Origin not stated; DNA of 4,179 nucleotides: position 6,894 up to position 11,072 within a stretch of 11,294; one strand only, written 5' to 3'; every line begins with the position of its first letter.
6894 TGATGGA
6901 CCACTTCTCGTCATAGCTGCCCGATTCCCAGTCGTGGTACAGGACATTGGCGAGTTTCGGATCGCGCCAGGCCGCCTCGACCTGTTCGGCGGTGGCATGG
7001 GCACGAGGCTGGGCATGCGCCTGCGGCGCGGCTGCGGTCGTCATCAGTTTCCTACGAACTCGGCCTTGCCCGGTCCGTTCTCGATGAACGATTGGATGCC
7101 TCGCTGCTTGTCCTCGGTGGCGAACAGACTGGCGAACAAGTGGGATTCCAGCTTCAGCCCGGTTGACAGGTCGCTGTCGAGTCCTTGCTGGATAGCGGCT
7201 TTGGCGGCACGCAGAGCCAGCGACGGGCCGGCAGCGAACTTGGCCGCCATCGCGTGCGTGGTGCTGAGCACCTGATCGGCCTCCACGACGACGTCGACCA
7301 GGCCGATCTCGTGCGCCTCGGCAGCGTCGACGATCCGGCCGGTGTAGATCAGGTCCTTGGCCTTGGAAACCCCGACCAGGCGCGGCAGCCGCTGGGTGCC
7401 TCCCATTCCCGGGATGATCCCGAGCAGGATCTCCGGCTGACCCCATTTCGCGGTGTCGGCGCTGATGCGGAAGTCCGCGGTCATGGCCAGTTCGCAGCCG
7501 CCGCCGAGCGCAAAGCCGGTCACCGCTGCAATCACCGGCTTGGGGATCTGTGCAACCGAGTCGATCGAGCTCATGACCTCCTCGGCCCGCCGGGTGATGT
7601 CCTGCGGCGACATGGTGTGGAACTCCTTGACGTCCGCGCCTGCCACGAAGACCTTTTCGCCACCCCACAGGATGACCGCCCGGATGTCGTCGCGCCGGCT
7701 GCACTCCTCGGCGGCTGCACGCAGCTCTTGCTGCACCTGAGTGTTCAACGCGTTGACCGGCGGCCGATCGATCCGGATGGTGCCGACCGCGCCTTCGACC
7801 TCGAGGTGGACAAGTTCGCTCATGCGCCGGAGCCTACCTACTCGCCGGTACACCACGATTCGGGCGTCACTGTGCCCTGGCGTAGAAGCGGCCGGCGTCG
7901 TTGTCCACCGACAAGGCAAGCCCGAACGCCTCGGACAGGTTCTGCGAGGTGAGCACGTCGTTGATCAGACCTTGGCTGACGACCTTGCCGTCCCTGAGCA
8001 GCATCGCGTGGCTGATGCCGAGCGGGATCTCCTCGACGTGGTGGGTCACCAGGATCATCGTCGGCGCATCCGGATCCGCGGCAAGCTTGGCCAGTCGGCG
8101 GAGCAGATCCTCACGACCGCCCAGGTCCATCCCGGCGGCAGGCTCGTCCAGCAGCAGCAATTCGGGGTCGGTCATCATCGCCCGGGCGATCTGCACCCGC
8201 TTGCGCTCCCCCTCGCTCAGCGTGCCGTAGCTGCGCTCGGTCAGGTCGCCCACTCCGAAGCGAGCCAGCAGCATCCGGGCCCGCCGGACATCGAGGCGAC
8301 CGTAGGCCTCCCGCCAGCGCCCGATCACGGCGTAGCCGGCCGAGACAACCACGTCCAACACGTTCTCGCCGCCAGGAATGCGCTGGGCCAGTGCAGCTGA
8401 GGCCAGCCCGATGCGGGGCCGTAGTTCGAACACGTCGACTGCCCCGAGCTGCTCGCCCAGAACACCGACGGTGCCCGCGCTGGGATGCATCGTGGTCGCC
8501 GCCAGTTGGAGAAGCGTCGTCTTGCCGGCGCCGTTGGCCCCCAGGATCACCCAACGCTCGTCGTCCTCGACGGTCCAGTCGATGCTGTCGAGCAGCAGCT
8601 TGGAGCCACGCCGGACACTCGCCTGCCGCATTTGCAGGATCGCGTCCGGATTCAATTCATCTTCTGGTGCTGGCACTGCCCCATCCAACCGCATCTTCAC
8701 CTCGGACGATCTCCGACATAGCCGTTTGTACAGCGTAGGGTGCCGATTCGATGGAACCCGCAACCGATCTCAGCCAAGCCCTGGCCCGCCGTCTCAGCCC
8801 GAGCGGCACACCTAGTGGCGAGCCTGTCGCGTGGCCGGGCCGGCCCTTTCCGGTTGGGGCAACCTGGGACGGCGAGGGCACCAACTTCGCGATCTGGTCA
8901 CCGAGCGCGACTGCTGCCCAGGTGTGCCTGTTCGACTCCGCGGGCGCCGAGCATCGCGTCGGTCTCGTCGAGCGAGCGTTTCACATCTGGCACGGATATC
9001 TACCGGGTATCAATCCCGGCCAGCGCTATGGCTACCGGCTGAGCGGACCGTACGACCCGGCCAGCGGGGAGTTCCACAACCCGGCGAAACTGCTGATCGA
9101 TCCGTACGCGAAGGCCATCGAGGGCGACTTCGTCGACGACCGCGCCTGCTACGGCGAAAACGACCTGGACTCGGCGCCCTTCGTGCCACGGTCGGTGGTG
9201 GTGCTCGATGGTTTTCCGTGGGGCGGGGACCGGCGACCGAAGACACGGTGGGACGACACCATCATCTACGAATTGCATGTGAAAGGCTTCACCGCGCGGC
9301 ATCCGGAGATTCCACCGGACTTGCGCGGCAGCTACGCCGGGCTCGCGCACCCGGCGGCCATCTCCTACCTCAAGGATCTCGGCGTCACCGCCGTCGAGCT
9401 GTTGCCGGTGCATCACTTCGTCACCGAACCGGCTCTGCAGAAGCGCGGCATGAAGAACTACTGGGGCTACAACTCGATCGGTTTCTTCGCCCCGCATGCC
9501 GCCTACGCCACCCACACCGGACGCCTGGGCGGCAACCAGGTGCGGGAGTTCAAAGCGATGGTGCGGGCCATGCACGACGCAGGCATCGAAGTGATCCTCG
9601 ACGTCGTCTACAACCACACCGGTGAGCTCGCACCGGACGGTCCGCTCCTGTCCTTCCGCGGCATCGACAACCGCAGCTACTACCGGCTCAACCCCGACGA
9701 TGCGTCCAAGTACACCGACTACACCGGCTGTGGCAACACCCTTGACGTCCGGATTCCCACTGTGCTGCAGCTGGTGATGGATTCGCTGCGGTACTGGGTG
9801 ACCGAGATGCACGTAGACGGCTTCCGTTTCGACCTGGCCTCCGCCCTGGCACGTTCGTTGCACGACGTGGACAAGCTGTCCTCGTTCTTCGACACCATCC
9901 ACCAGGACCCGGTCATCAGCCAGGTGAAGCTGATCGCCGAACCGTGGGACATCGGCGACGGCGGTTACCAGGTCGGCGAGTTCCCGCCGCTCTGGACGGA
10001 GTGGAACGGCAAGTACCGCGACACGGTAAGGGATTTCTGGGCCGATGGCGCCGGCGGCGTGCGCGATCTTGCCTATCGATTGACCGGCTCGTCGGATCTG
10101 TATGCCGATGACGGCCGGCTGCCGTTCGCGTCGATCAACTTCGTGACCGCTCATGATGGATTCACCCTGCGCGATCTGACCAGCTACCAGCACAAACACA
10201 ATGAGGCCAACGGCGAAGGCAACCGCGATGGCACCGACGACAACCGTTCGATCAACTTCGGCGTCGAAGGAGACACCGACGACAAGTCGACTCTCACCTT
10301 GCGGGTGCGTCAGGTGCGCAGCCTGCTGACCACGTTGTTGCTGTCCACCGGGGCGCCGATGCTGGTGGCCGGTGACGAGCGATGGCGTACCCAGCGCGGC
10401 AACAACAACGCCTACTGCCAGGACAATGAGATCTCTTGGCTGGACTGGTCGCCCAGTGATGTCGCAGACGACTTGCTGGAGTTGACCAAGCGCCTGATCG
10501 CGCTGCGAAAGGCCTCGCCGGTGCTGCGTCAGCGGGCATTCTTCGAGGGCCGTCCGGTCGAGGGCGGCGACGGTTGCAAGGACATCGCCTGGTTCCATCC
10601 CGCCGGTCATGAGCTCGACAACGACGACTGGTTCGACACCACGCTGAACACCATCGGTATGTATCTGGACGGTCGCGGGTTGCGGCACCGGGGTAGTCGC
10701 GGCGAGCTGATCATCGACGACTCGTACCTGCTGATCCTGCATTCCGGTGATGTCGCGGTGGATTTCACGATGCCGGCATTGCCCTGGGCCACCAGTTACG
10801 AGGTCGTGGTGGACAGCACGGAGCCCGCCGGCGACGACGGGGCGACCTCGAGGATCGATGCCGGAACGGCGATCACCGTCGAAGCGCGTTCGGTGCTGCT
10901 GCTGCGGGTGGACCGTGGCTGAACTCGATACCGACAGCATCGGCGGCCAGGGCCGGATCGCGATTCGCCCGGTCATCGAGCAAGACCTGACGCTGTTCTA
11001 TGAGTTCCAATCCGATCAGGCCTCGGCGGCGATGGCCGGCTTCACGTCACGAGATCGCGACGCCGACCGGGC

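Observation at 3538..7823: Five-gene translationally coupled cassette of unusual composition: enoyl-CoA hydratase, SAM-MTase, HAD phosphatase, LbetaH O-acetyltransferase, CysK-like PLP enzyme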

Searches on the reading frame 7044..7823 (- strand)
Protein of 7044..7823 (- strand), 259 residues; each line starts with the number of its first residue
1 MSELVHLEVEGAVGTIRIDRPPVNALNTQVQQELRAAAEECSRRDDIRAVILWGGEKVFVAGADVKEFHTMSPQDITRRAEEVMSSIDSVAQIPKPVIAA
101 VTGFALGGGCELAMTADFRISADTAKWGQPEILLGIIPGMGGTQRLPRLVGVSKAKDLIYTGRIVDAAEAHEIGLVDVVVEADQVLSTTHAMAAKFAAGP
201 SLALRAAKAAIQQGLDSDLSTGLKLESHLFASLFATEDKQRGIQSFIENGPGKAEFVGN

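Call 5: search_protein_families(library=pfam, proteins=[window:7044-7823:-])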
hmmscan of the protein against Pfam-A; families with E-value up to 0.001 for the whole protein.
window:7044-7823:- (259 aa): 2 families
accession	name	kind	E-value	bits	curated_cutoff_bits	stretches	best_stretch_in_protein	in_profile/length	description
PF00378.25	ECH_1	-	1.2e-67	228.3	27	1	9-251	2-245/251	Enoyl-CoA hydratase/isomerase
PF16113.10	ECH_2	-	2e-31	110.2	27.2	1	14-194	2-186/335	Enoyl-CoA hydratase/isomerase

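Call 6: search_protein_families(library=ncbifam, proteins=[window:7044-7823:-])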
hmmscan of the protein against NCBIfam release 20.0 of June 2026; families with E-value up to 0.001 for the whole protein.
window:7044-7823:- (259 aa): 74 families (the best 25 are shown)
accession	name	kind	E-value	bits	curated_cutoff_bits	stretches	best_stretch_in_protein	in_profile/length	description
NF004475.0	PRK05809.1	subfamily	3.5e-76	256.1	394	1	5-249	6-252/260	short-chain-enoyl-CoA hydratase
NF004517.0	PRK05862.1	equivalog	3.5e-76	256.1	396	1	3-249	4-249/257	enoyl-CoA hydratase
NF006007.0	PRK08138.1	subfamily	6.2e-75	251.9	355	1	10-250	15-254/261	enoyl-CoA hydratase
NF005802.0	PRK07657.1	equivalog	2.7e-71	240.2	363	1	9-249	10-252/260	enoyl-CoA hydratase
NF005803.0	PRK07658.1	equivalog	8.7e-69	231.8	313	1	4-249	3-249/257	enoyl-CoA hydratase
NF004524.0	PRK05869.1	equivalog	6.8e-68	228.7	326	1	10-238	15-243/254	enoyl-CoA hydratase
NF007239.0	PRK09674.1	equivalog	7.1e-65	219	371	1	7-250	8-250/257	2,3-dehydroadipyl-CoA hydratase PaaF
NF051848.1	EnCoAHydtEchA19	equivalog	1.1e-61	208.6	400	1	5-250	2-251/258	enoyl-CoA hydratase EchA19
NF006566.0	PRK09076.1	subfamily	1.3e-52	178.9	286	1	4-249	6-252/260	enoyl-CoA hydratase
NF006699.0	PRK09245.1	subfamily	3.1e-52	177.4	354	1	1-250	1-259/266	crotonase/enoyl-CoA hydratase family protein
NF004634.0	PRK05980.1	equivalog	2.6e-51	174.5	375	1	1-249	1-255/263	crotonase/enoyl-CoA hydratase family protein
NF004840.0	PRK06190.1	equivalog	2.8e-49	168.1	253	1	2-233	3-235/260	enoyl-CoA hydratase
NF004795.0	PRK06143.1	subfamily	1.2e-47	162.6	283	1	13-249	19-256/260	enoyl-CoA hydratase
NF004781.0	PRK06127.1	subfamily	2.9e-47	161.6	291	1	5-249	13-261/269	enoyl-CoA hydratase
NF006100.0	PRK08252.1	subfamily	4.7e-47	160.7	282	1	1-249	1-246/254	crotonase/enoyl-CoA hydratase family protein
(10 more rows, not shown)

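Call 23: search_solved_structures(query=window:7044-7823:-, max_evalue=1e-30)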
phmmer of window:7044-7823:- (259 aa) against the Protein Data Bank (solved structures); distinct sequences matched with E-value up to 1e-30: 43.
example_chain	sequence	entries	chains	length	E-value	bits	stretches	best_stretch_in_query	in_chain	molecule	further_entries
3pzk_A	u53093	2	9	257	4.6e-62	213.1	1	5-249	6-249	e enoyl-CoA hydratase echA8 | enoyl-CoA hydratase echA8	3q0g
3q0j_A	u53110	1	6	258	4.6e-62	213.1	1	5-249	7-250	enoyl-CoA hydratase echA8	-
3h81_A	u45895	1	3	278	6.1e-62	212.7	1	5-249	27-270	enoyl-CoA hydratase echA8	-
4fjw_D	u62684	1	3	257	1.2e-61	211.8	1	5-249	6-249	Probable enoyl-CoA hydratase echA8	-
5xzd_A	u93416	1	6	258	8.6e-60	205.7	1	3-249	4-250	Enoyl-CoA hydratase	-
7eum_C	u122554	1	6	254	3.6e-59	203.6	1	7-248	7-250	Enoyl-CoA hydratase/isomerase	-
3moy_A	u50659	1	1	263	5.9e-59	202.9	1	12-249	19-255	Probable enoyl-CoA hydratase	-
28bq_A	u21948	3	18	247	2.6e-58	200.8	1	7-245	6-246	Enoyl-CoA hydratase/isomerase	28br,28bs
9ula_A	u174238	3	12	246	5.2e-58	199.8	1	7-241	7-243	Enoyl-CoA hydratase/isomerase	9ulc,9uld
4di1_A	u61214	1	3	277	4.3e-57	196.8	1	1-242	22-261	Enoyl-CoA hydratase EchA17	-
5z7r_A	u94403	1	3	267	1.8e-56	194.8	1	5-249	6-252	Short-chain-enoyl-CoA hydratase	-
3kqf_A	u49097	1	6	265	1.7e-54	188.3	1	22-249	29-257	Enoyl-CoA hydratase/isomerase family protein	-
9qwv_A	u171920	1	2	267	1.1e-53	185.7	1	4-249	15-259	Enoyl-CoA hydratase, mitochondrial, putative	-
1ey3_A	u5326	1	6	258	3.9e-52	180.6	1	11-250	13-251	ENOYL-COA HYDRATASE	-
1mj3_A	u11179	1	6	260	4e-52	180.6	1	11-250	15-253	ENOYL-COA HYDRATASE, MITOCHONDRIAL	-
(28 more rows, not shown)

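Call 43: search_solved_structures(query=A2, max_evalue=1e-40, show_alignments=3)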
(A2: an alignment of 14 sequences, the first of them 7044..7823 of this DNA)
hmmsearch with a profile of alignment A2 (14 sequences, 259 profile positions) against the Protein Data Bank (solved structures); distinct sequences matched with E-value up to 1e-40: 44.
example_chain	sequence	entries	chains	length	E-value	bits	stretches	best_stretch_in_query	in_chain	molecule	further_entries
3pzk_A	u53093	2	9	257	1.3e-78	267.4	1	4-249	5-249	e enoyl-CoA hydratase echA8 | enoyl-CoA hydratase echA8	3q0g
3q0j_A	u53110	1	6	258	1.4e-78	267.3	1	4-249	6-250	enoyl-CoA hydratase echA8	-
3h81_A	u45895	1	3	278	1.8e-78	267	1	4-249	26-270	enoyl-CoA hydratase echA8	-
4fjw_D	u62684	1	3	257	7.8e-78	264.9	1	4-249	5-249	Probable enoyl-CoA hydratase echA8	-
4di1_A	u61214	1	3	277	1.7e-76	260.4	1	1-238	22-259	Enoyl-CoA hydratase EchA17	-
5xzd_A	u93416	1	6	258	2.4e-76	260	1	3-249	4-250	Enoyl-CoA hydratase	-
7eum_C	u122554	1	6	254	1.7e-74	253.9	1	4-249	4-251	Enoyl-CoA hydratase/isomerase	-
3moy_A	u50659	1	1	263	3.8e-73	249.5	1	11-249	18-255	Probable enoyl-CoA hydratase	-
28bq_A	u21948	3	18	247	3.9e-73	249.5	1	4-246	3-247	Enoyl-CoA hydratase/isomerase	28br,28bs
9ula_A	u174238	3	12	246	2e-72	247.1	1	4-243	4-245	Enoyl-CoA hydratase/isomerase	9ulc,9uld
5z7r_A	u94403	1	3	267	3.6e-72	246.3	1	5-249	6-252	Short-chain-enoyl-CoA hydratase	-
3kqf_A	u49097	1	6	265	3.8e-70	239.7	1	12-249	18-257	Enoyl-CoA hydratase/isomerase family protein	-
1ey3_A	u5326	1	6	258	1e-69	238.2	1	11-256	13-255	ENOYL-COA HYDRATASE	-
1mj3_A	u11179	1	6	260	1.1e-69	238.2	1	11-256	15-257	ENOYL-COA HYDRATASE, MITOCHONDRIAL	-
1dub_A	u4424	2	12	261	1.1e-69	238.2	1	11-256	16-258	2-ENOYL-COA HYDRATASE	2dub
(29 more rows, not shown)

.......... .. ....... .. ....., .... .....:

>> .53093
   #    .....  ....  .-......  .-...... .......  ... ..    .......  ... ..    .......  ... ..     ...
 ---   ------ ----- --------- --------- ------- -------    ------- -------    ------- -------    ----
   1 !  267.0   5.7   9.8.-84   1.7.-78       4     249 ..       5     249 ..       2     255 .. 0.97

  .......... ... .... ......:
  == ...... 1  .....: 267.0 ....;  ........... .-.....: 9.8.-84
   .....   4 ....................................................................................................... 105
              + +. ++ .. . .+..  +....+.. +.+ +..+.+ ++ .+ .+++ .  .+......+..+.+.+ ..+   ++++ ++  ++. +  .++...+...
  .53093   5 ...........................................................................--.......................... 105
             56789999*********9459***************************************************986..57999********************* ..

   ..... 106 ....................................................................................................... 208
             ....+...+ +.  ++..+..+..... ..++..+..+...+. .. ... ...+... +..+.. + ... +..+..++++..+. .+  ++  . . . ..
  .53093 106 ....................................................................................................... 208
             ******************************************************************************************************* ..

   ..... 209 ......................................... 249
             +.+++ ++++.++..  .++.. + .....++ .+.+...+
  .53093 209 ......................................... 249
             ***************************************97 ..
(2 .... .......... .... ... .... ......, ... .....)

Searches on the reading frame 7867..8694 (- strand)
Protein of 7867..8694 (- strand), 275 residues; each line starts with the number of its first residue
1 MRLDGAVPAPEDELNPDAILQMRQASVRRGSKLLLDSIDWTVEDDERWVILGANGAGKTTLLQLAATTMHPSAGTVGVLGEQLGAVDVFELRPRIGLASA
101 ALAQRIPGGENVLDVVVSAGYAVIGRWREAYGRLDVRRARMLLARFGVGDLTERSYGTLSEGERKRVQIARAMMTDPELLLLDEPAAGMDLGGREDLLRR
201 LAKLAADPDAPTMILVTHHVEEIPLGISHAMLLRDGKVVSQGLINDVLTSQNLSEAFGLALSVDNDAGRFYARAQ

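Call 5: search_protein_families(library=pfam, proteins=[window:7867-8694:-])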
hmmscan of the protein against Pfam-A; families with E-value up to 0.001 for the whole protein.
window:7867-8694:- (275 aa): 2 families
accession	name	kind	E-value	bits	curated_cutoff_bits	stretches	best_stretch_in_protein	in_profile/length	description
PF00005.33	ABC_tran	-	7.7e-26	91.8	25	1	35-186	1-136/137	ABC transporter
PF13304.12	AAA_21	-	3e-09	37.8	27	1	116-221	206-301/304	AAA domain, putative AbiEii toxin, Type IV TA system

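Call 6: search_protein_families(library=ncbifam, proteins=[window:7867-8694:-])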
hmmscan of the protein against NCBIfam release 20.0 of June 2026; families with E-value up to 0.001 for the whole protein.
window:7867-8694:- (275 aa): 185 families (the best 25 are shown)
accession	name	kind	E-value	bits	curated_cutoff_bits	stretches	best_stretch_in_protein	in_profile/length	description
NF010068.0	PRK13548.1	equivalog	4.4e-35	121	261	1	18-266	4-249/261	heme ABC transporter ATP-binding protein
TIGR03873.1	F420-0_ABC_ATP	hypoth_equivalog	4.5e-35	121.1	372.4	1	20-263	2-240/256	putative F420-0 ABC transporter ATP-binding protein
NF008186.0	PRK10938.1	equivalog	1.7e-33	115.8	459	2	136-250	113-225/490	molybdate ABC transporter ATP-binding protein ModF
TIGR04521.1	ECF_ATPase_2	equivalog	1.3e-30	106.5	330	2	150-261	136-246/279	energy-coupling factor transporter ATPase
TIGR02142.1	modC_ABC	equivalog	2.2e-30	106.1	285.05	1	141-254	114-226/353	molybdenum ABC transporter ATP-binding protein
TIGR03864.1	PQQ_ABC_ATP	hypoth_equivalog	4.6e-30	104.8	302.25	1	20-256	2-231/236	ABC transporter, ATP-binding subunit, PQQ-dependent alcohol dehydrogenase system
TIGR01188.1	drrA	subfamily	6.2e-30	104.5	312.45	1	35-246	9-210/302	daunorubicin resistance ABC transporter, ATP-binding protein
NF010171.0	PRK13652.1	equivalog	8.1e-30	103.9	476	1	29-258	14-236/277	cobalt transporter ATP-binding subunit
NF040873.1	AztA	equivalog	1.5e-28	99.7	220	1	31-223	4-182/191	zinc ABC transporter ATP-binding protein AztA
TIGR03375.1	type_I_sec_LssB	subfamily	4.2e-28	98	693.1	2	158-251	603-692/696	type I secretion system permease/ATPase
NF008449.1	PRK11300.1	equivalog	6.6e-27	94.4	362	2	135-254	130-248/255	high-affinity branched-chain amino acid ABC transporter ATP-binding protein LivG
NF007082.0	PRK09536.1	equivalog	8.4e-27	94.3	537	1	19-266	3-245/402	corrinoid ABC transporter ATPase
NF053840.1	MnTportMntADein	equivalog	2e-26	93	400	1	20-259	2-231/240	manganese ABC transporter ATP-binding protein MntA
NF008355.0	PRK11144.1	equivalog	2.4e-26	92.5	434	1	40-254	19-223/353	molybdenum ABC transporter ATP-binding protein ModC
TIGR01166.1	cbiO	subfamily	3.3e-26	91.9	211.8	1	34-221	7-188/190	cobalt ABC transporter, ATP-binding protein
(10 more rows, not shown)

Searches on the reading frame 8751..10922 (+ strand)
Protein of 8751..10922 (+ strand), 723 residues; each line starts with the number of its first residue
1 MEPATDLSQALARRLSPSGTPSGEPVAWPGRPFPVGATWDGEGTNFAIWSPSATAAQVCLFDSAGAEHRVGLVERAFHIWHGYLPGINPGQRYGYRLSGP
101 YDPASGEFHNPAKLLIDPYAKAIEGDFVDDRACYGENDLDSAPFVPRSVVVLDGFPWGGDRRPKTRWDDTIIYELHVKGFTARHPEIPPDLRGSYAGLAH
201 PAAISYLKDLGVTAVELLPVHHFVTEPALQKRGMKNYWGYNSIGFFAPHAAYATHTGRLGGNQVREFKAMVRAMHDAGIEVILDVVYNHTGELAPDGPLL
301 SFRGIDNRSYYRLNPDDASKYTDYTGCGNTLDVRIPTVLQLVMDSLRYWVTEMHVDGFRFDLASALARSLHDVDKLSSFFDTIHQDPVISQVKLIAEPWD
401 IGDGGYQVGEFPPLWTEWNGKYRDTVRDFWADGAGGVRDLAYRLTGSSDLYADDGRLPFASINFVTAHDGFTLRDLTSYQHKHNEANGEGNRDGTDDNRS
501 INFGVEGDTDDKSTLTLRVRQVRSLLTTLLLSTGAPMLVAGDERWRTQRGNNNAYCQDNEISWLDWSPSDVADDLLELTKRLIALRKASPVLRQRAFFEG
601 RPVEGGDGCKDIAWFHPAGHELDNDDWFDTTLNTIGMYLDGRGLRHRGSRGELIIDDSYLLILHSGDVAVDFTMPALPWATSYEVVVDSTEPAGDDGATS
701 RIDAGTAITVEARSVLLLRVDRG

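Call 5: search_protein_families(library=pfam, proteins=[window:8751-10922:+])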
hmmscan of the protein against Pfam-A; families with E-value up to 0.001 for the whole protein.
window:8751-10922:+ (723 aa): 2 families
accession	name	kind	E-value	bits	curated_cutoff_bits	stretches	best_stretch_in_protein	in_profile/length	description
PF02922.24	CBM_48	-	3.6e-19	69.3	22.4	1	34-120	1-83/83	Carbohydrate-binding module 48 (Isoamylase N-terminal domain)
PF00128.31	Alpha-amylase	-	1.8e-13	51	22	1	203-369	24-196/446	Alpha amylase, catalytic domain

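Call 6: search_protein_families(library=ncbifam, proteins=[window:8751-10922:+])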
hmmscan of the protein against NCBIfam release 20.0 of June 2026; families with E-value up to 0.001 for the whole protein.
window:8751-10922:+ (723 aa): 23 families
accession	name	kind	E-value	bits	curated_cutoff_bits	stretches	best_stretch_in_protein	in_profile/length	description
TIGR02100.1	glgX_debranch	equivalog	6.7e-290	963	640.9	1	30-719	2-687/688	glycogen debranching protein GlgX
NF002983.0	PRK03705.1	equivalog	8.3e-231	767.6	901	1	29-630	6-595/658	glycogen debranching protein GlgX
NF011082.0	PRK14510.1-1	equivalog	1.5e-201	672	2511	1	27-718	6-683/1410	bifunctional glycogen debranching protein GlgX/4-alpha-glucanotransferase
TIGR02104.1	pulA_typeI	equivalog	1.3e-63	215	504.5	2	35-402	12-353/605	type I pullulanase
TIGR02103.1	pullul_strch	subfamily_domain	4.5e-36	124.3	697.6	2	238-403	380-534/900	pullulanase-type alpha-1,6-glucosidase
TIGR02402.1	trehalose_TreZ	equivalog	2e-34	118.8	538.8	1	45-397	2-281/545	malto-oligosyltrehalose trehalohydrolase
TIGR02102.1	pullulan_Gpos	equivalog_domain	4.3e-33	114.2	1042.25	1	36-381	320-657/1113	pullulanase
NF008967.0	PRK12313.1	equivalog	1.2e-23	83.3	577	1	41-365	37-313/633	1,4-alpha-glucan branching protein GlgB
NF003811.1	PRK05402.1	equivalog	2.5e-23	82.5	741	1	41-364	28-304/619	1,4-alpha-glucan branching protein GlgB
TIGR01515.1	branching_enzym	equivalog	2.1e-18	66.3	463.95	1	42-364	28-293/607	1,4-alpha-glucan branching enzyme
NF011294.0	PRK14706.1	equivalog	1.1e-15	57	1284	1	42-364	41-312/642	1,4-alpha-glucan branching enzyme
NF009221.0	PRK12568.1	equivalog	2.3e-14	52.4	1270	1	42-368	153-431/745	1,4-alpha-glucan branching enzyme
NF041321.1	Alpha-amyl_MalA_Halo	equivalog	4.5e-11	41.8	875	1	168-370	258-434/666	alpha-amylase MalA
NF011293.0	PRK14705.1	equivalog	2.4e-10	38.6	2376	1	203-364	771-907/1224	1,4-alpha-glucan branching enzyme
NF008051.0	PRK10785.1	equivalog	2.7e-09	35.8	568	1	203-363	184-337/607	maltodextrin glucosidase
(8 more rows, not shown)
